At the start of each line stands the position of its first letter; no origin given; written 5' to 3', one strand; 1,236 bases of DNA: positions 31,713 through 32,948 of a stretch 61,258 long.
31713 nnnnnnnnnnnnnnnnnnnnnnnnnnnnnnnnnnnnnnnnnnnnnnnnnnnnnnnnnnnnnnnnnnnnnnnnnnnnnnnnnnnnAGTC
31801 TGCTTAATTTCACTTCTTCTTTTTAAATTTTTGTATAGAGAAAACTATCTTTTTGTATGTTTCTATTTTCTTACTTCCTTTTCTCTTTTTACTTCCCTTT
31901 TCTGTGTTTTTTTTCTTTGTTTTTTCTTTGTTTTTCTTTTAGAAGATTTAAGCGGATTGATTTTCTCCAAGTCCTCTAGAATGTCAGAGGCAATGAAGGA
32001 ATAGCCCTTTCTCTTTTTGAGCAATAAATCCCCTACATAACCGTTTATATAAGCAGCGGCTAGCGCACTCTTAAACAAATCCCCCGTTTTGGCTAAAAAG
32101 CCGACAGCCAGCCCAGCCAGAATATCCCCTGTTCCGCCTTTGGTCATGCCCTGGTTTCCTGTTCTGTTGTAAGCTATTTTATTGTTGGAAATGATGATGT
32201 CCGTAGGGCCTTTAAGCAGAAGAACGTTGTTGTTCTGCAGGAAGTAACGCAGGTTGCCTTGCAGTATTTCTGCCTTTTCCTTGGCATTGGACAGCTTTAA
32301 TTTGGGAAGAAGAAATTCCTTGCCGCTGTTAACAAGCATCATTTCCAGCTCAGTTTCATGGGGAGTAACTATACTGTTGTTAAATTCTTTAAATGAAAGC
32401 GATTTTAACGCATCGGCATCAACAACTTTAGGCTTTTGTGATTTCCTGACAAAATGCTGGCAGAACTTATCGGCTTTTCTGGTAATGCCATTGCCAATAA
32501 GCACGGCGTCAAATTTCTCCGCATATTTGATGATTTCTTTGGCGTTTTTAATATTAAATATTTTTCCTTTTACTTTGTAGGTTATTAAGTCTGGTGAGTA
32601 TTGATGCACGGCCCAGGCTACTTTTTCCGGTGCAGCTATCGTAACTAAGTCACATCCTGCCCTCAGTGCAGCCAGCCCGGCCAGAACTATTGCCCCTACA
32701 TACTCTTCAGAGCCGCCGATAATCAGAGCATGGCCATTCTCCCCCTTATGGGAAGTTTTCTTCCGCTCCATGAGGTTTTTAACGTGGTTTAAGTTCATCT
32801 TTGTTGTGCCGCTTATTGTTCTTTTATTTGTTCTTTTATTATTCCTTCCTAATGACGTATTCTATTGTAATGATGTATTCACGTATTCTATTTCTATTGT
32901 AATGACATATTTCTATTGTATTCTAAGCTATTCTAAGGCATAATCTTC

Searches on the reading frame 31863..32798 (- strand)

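Call 65: search_protein_families(library=pfam, max_evalue=0.000001, proteins=[window:31863-32798:-])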
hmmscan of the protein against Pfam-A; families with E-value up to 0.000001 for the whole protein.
window:31863-32798:- (311 aa): 1 family
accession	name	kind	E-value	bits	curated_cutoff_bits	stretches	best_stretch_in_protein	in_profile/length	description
PF01256.23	Carb_kinase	-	3.6e-47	161.3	27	1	24-276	1-239/242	NAD(P)H-hydrate dehydratase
